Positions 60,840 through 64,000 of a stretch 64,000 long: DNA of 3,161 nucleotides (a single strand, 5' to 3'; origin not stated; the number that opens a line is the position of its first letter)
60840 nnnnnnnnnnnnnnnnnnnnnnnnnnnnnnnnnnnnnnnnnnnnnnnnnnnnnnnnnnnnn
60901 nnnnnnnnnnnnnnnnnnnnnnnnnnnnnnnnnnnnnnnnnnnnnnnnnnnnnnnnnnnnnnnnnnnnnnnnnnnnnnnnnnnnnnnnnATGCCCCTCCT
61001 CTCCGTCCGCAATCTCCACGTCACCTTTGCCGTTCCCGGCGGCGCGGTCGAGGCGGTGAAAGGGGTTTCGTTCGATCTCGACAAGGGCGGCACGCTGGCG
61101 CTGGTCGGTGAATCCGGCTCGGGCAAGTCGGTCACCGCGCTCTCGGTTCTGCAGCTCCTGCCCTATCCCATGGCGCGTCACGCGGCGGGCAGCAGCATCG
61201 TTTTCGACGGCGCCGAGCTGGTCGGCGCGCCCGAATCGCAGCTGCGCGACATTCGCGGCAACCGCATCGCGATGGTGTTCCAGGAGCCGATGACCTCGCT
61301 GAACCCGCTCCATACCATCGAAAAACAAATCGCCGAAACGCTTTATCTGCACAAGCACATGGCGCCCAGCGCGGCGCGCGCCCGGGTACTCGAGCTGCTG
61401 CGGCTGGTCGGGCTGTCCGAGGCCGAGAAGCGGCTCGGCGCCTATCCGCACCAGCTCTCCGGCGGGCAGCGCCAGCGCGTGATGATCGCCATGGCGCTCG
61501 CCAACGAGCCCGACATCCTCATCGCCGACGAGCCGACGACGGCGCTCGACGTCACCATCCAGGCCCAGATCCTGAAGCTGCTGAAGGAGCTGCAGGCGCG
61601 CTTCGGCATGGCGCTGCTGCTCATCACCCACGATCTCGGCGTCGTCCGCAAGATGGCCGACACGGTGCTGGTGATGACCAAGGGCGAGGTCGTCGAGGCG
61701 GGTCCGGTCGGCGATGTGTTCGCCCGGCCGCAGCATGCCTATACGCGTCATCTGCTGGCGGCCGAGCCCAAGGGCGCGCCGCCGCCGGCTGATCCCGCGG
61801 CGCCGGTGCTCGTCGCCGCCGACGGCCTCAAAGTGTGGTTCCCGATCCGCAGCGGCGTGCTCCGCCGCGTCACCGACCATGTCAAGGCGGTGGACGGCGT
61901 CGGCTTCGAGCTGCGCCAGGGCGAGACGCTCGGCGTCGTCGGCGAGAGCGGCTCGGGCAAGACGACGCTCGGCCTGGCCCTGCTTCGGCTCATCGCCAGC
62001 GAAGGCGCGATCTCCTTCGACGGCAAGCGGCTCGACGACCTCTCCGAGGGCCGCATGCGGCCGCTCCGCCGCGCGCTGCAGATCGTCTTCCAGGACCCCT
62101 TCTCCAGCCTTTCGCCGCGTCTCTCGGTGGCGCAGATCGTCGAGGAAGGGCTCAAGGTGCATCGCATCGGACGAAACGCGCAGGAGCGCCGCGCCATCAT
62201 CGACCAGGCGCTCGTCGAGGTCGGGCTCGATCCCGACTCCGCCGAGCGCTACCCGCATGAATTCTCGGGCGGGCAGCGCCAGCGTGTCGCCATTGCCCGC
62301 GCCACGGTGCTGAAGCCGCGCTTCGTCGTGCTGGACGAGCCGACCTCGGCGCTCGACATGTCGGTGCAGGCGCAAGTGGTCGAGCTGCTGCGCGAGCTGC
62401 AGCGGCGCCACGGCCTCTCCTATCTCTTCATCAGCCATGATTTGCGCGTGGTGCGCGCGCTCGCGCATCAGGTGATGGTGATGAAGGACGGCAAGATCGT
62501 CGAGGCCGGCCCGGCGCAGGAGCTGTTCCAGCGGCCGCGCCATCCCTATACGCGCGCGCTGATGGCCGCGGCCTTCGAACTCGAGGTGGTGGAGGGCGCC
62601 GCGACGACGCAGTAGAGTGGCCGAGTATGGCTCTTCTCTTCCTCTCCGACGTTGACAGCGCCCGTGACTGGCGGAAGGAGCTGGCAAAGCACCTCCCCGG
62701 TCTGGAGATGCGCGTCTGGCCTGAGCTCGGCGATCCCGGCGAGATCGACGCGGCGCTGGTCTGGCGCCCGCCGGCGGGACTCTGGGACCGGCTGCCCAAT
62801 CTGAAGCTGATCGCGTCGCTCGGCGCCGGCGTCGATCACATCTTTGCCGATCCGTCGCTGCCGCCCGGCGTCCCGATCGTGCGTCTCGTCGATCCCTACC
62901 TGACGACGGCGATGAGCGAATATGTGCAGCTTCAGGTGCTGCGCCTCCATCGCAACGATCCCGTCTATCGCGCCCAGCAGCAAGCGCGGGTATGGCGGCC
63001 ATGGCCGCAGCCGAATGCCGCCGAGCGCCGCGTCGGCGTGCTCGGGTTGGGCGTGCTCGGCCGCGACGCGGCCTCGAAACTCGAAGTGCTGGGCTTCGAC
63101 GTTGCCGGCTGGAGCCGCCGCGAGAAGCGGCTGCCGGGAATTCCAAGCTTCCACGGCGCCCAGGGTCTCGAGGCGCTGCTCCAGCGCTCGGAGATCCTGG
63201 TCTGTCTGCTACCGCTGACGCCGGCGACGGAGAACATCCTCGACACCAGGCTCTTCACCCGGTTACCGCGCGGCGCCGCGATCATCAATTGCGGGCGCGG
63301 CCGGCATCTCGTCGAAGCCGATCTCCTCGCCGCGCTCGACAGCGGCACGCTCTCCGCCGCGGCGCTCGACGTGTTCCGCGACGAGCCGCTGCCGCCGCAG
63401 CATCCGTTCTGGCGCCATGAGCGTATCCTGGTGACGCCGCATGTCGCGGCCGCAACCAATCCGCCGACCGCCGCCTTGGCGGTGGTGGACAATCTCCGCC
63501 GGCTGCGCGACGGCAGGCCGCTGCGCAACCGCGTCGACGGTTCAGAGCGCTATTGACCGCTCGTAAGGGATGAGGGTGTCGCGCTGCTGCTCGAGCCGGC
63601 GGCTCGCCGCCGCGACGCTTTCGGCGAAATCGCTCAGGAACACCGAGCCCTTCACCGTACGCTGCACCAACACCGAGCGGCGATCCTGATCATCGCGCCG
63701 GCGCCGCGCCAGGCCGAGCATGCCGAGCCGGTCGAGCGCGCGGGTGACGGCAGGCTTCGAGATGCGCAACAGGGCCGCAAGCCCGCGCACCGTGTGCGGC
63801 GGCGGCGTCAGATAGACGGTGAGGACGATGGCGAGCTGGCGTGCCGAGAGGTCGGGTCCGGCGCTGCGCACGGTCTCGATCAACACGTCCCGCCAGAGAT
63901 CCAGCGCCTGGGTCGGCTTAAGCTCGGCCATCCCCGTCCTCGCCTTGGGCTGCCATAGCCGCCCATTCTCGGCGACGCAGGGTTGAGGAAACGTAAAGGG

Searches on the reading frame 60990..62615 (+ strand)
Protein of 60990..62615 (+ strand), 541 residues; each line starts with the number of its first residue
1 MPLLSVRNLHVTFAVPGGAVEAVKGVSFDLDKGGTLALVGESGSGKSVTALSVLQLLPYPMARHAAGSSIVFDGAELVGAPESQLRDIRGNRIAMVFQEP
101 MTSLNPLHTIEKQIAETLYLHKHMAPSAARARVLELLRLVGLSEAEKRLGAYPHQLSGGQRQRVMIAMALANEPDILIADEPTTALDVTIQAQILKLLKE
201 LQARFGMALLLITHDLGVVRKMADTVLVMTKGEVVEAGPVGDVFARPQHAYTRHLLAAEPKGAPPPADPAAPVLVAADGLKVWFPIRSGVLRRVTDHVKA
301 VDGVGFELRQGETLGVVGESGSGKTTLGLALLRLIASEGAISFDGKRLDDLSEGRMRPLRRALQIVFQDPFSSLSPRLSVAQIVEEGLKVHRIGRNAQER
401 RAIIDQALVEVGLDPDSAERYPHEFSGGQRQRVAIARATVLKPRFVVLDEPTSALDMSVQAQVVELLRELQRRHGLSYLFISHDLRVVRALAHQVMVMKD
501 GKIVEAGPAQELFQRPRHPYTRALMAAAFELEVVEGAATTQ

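Call 14: search_protein_families(library=pfam, proteins=[window:60990-62615:+])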
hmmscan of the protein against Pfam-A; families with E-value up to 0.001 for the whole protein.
window:60990-62615:+ (541 aa): 10 families
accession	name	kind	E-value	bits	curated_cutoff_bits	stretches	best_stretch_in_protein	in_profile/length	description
PF00005.33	ABC_tran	-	4.6e-60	202.6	25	2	302-453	2-137/137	ABC transporter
PF02463.25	SMC_N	-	2.2e-15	57.1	40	2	315-499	28-213/220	RecF/RecN/SMC N terminal domain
PF08352.17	oligo_HPY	-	2.1e-13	50.9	27.1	1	504-532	1-29/65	Oligopeptide/dipeptide transporter, C-terminal region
PF13304.12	AAA_21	-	3.9e-11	44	27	0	416-487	229-302/304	AAA domain, putative AbiEii toxin, Type IV TA system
PF13401.12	AAA_22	-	2.4e-08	34.8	27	0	316-481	10-121/130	AAA domain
PF13191.12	AAA_16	-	8.9e-08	33.2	32.6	1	311-475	24-163/167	AAA ATPase domain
PF13555.12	AAA_29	-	1.1e-06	28.8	27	0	25-47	14-36/61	P-loop containing region of AAA domain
PF13481.12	AAA_25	-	8.4e-06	26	27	0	309-483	31-189/195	AAA domain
PF20720.3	nSTAND3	-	0.00012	22.2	27.2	0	309-367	15-70/155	Novel STAND NTPase 3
PF09818.15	ABC_ATPase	-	0.00048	19.7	23.2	0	426-507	159-255/283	P-loop domain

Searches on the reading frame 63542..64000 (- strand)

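Call 14: search_protein_families(library=pfam, proteins=[window:63542-64000:-])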
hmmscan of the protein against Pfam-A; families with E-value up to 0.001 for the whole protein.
window:63542-64000:- (152 aa): 3 families
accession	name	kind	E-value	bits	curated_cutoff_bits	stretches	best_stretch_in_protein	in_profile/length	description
PF01047.28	MarR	-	9.9e-12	45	24.6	1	51-110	1-59/59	MarR family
PF12802.13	MarR_2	-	1.4e-10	41.6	27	1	50-109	2-61/61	MarR family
PF13463.12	HTH_27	-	8.1e-05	23.3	22.2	1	51-118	1-68/68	Winged helix DNA-binding domain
